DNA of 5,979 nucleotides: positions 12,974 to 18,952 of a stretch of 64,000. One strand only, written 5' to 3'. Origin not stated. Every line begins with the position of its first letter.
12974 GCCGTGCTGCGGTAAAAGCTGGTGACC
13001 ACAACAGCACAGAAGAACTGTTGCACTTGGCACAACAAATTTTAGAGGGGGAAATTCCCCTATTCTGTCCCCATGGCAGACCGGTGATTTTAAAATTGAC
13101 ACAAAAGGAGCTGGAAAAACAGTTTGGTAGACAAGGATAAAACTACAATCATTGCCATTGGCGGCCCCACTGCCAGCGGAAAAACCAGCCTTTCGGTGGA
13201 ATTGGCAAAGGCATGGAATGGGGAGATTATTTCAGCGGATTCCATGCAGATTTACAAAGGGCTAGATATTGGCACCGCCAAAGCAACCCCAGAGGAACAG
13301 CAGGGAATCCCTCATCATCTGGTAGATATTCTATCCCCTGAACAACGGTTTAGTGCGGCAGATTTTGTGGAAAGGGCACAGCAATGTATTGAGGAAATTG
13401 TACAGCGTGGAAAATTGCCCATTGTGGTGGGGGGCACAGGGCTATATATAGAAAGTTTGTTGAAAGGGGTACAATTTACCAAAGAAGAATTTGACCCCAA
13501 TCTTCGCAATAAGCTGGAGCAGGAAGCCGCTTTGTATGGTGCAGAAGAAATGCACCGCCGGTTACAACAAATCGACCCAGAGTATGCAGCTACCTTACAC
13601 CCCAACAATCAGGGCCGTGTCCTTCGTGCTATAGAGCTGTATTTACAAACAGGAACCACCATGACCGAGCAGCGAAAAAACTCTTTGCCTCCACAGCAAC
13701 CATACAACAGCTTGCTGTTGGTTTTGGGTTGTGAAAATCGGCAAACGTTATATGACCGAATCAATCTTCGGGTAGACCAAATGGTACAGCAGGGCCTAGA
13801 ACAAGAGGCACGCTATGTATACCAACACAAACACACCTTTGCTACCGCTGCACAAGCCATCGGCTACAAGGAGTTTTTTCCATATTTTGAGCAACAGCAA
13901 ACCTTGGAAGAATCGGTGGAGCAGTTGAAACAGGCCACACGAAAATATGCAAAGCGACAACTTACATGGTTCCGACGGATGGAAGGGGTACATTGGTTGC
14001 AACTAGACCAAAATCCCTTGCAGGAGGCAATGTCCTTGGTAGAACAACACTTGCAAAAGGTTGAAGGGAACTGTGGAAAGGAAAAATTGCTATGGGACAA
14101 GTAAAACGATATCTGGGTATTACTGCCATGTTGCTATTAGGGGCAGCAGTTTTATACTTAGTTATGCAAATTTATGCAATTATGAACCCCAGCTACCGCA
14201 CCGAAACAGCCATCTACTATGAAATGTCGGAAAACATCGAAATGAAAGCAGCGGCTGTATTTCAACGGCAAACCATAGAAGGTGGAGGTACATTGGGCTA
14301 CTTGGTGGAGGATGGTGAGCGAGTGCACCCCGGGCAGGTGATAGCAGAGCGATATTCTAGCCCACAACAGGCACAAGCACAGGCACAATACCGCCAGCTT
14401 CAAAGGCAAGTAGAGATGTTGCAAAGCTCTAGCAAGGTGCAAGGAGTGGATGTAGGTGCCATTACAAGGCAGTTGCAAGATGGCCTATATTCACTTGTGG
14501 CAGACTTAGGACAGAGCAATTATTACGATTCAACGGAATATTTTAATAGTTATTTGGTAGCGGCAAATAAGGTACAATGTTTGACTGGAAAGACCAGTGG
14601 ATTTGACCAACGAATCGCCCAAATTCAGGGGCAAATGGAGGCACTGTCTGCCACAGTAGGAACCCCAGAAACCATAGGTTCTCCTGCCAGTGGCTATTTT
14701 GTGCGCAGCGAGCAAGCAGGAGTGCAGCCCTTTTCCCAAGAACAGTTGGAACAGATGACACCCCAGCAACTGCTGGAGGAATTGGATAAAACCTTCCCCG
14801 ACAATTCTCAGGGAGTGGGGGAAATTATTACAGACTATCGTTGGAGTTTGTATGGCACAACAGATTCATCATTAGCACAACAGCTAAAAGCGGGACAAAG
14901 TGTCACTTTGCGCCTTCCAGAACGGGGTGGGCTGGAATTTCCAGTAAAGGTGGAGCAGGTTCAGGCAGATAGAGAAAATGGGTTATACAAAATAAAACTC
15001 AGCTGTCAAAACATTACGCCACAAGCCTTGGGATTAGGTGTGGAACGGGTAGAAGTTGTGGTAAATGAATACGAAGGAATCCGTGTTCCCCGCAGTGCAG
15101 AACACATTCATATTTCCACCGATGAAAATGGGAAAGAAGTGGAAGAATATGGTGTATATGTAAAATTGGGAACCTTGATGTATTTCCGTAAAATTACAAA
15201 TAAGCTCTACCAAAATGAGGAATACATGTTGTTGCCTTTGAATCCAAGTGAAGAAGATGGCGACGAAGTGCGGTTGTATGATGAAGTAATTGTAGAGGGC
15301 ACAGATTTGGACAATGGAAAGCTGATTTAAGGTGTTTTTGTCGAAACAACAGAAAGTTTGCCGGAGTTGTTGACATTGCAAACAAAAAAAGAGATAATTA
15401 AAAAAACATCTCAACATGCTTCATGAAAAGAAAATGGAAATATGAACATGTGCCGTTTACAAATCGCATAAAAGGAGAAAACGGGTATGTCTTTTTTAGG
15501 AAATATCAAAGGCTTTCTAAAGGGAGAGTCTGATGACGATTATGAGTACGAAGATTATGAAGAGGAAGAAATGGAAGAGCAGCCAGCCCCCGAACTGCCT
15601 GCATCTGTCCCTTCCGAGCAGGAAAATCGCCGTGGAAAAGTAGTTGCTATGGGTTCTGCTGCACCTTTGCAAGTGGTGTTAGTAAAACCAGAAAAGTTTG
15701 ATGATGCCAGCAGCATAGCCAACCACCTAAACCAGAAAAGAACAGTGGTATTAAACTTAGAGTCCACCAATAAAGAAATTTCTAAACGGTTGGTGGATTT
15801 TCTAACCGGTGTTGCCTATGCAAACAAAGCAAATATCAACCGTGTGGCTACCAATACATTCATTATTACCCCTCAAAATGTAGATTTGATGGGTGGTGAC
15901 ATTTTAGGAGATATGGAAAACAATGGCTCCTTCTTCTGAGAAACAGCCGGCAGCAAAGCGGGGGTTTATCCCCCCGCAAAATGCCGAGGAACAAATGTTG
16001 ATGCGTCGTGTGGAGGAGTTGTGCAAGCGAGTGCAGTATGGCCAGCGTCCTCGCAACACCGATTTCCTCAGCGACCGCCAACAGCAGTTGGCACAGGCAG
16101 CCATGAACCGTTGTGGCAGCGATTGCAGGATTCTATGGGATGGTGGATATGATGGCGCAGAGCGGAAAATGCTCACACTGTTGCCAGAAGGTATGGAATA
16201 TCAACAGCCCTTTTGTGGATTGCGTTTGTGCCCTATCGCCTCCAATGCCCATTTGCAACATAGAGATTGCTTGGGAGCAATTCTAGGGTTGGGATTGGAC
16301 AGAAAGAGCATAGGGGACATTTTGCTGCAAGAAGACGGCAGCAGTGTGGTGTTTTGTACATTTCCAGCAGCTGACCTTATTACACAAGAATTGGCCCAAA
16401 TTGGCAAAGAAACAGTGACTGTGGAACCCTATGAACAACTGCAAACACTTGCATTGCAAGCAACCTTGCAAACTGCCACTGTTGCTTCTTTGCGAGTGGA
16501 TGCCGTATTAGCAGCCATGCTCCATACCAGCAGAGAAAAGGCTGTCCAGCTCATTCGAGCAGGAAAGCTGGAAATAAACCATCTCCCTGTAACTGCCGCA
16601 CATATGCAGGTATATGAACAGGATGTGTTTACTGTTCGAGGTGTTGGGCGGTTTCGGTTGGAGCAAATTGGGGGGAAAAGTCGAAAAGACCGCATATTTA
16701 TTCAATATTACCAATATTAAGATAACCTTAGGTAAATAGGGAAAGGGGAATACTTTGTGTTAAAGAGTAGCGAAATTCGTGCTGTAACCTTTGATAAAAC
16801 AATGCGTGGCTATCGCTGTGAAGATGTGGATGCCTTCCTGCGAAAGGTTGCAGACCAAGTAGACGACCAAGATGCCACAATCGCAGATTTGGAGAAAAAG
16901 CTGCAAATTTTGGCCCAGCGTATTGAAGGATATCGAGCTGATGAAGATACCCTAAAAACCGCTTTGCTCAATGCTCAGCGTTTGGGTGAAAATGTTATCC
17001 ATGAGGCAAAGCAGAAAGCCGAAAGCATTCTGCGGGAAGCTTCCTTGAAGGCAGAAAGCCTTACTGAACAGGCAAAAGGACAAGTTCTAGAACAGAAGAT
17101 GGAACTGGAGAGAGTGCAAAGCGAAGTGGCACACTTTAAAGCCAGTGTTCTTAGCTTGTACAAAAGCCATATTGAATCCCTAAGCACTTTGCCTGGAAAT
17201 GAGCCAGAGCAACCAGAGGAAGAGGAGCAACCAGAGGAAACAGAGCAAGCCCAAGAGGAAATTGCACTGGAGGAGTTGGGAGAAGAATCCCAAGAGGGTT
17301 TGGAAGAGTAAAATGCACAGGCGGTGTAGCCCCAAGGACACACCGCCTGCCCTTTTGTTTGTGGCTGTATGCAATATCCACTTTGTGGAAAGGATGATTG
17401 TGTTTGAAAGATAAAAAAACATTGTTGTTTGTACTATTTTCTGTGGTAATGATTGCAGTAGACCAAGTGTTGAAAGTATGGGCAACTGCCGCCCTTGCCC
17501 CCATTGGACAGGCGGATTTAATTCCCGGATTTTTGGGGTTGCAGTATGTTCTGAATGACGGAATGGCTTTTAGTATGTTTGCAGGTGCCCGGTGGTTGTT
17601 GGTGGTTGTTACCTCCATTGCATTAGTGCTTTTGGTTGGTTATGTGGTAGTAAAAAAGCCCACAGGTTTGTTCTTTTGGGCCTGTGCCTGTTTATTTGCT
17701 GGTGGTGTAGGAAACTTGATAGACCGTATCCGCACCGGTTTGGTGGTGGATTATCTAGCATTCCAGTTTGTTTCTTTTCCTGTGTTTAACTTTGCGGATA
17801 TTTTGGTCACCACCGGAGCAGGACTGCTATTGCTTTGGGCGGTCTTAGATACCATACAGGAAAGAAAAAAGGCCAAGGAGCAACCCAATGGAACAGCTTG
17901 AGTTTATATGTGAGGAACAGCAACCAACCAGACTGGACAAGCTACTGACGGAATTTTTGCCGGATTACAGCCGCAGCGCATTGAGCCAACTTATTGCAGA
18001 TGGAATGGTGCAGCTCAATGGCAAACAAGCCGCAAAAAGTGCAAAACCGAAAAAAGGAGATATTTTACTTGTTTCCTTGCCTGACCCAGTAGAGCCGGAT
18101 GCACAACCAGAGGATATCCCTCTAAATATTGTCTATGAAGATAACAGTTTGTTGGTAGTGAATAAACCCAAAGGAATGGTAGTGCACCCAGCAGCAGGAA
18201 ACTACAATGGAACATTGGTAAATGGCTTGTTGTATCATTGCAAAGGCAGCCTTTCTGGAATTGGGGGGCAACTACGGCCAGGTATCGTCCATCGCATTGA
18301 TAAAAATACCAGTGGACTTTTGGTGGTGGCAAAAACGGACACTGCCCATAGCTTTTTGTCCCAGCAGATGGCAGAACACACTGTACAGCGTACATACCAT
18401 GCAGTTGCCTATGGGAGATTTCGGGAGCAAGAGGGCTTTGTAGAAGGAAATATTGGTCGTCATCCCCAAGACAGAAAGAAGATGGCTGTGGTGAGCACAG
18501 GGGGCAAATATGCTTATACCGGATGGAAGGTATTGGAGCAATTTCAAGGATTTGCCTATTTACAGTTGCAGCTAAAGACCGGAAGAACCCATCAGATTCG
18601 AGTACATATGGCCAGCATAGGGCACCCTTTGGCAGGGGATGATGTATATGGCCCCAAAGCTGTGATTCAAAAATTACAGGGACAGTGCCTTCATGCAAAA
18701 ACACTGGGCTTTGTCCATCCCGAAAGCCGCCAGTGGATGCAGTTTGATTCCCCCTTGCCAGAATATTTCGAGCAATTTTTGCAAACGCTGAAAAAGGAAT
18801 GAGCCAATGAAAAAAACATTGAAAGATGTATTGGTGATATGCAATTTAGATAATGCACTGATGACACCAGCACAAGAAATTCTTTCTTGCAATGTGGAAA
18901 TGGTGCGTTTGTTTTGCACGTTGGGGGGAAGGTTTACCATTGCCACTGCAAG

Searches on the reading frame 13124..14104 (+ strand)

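Call 73: search_protein_families(library=pfam, proteins=[window:13124-14104:+], max_evalue=0.00001)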
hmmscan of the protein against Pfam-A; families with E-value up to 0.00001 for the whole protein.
window:13124-14104:+ (326 aa): 2 families
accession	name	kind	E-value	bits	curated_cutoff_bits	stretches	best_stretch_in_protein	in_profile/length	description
PF01715.23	IPPT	-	4.7e-93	311.8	23.6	1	42-285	1-242/243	IPP transferase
PF01745.22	IPT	-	1.6e-09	38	20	1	9-94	3-89/233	Isopentenyl transferase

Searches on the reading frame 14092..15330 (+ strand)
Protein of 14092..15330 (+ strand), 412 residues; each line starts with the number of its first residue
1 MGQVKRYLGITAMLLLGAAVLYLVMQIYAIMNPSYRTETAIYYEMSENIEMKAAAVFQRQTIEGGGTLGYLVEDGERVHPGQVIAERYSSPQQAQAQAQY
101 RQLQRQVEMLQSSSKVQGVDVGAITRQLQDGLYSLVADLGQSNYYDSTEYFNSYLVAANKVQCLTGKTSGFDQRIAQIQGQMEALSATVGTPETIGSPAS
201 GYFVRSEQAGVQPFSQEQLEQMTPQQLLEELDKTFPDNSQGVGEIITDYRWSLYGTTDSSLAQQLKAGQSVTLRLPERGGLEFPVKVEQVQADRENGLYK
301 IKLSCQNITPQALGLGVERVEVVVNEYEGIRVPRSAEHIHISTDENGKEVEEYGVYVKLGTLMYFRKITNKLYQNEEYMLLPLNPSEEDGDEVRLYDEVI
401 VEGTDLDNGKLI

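Call 73: search_protein_families(library=pfam, proteins=[window:14092-15330:+], max_evalue=0.00001)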
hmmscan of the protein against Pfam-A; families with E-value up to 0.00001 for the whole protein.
window:14092-15330:+ (412 aa): 1 family
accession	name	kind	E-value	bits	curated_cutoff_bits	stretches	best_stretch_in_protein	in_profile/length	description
PF12700.13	HlyD_2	-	1.3e-30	106.9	25.1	1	11-411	14-415/416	HlyD family secretion protein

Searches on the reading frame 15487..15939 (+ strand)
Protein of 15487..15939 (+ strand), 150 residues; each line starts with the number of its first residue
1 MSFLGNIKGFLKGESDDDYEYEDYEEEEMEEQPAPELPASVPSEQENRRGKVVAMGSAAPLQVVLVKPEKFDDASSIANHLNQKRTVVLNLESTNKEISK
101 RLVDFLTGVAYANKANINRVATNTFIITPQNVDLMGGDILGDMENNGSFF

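Call 73: search_protein_families(library=pfam, proteins=[window:15487-15939:+], max_evalue=0.00001)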
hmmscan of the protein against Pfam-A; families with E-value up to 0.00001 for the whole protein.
window:15487-15939:+ (150 aa): 1 family
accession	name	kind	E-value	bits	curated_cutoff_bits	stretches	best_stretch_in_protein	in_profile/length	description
PF04472.17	SepF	-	1.7e-25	89.5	27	1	63-133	1-71/72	Cell division protein SepF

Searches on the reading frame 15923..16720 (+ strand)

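Call 73: search_protein_families(library=pfam, proteins=[window:15923-16720:+], max_evalue=0.00001)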
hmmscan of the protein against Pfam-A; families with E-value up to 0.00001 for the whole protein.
window:15923-16720:+ (265 aa): 2 families
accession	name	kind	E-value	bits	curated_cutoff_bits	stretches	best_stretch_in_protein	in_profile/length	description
PF17774.7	YlmH_RBD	-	1.6e-10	41.6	23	1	109-170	20-80/84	Putative RNA-binding domain in YlmH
PF01479.30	S4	-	5.2e-06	26.5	22.8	1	191-234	2-46/48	S4 domain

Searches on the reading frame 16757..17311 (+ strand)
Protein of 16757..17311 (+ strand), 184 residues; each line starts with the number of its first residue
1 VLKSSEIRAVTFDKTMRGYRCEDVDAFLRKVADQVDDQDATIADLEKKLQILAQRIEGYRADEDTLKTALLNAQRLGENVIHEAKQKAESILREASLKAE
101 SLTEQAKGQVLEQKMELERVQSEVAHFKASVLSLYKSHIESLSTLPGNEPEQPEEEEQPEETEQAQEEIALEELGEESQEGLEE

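Call 73: search_protein_families(library=pfam, proteins=[window:16757-17311:+], max_evalue=0.00001)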
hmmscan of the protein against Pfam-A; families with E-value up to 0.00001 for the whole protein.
window:16757-17311:+ (184 aa): 1 family
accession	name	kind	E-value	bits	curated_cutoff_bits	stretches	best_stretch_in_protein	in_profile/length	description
PF05103.18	DivIVA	-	3.5e-26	92.1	28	1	5-130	4-129/131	DivIVA protein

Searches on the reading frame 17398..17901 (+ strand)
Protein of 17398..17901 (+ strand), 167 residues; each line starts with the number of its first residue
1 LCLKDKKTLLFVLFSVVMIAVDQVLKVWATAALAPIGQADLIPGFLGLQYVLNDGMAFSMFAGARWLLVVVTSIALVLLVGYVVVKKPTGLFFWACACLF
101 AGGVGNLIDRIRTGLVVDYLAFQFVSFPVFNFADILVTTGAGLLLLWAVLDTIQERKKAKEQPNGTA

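Call 73: search_protein_families(library=pfam, proteins=[window:17398-17901:+], max_evalue=0.00001)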
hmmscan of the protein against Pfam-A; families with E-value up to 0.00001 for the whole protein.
window:17398-17901:+ (167 aa): 1 family
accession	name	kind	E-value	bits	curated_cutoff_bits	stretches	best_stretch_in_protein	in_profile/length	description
PF01252.23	Peptidase_A8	-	8e-36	123.8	25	1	15-148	2-140/142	Signal peptidase (SPase) II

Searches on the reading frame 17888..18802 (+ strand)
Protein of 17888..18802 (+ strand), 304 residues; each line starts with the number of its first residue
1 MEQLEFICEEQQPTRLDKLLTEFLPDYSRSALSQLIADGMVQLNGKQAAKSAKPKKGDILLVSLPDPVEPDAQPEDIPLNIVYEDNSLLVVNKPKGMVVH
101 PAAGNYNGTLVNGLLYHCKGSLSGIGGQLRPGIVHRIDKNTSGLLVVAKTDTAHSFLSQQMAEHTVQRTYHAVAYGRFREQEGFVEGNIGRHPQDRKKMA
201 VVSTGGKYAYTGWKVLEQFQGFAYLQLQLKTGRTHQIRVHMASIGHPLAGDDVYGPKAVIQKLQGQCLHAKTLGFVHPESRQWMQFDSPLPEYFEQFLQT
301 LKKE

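Call 73: search_protein_families(library=pfam, proteins=[window:17888-18802:+], max_evalue=0.00001)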
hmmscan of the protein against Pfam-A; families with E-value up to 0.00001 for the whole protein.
window:17888-18802:+ (304 aa): 1 family
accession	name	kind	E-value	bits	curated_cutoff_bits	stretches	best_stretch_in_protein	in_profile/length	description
PF00849.27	PseudoU_synth_2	-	8.2e-33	114.2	26.8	1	88-243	2-152/152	RNA pseudouridylate synthase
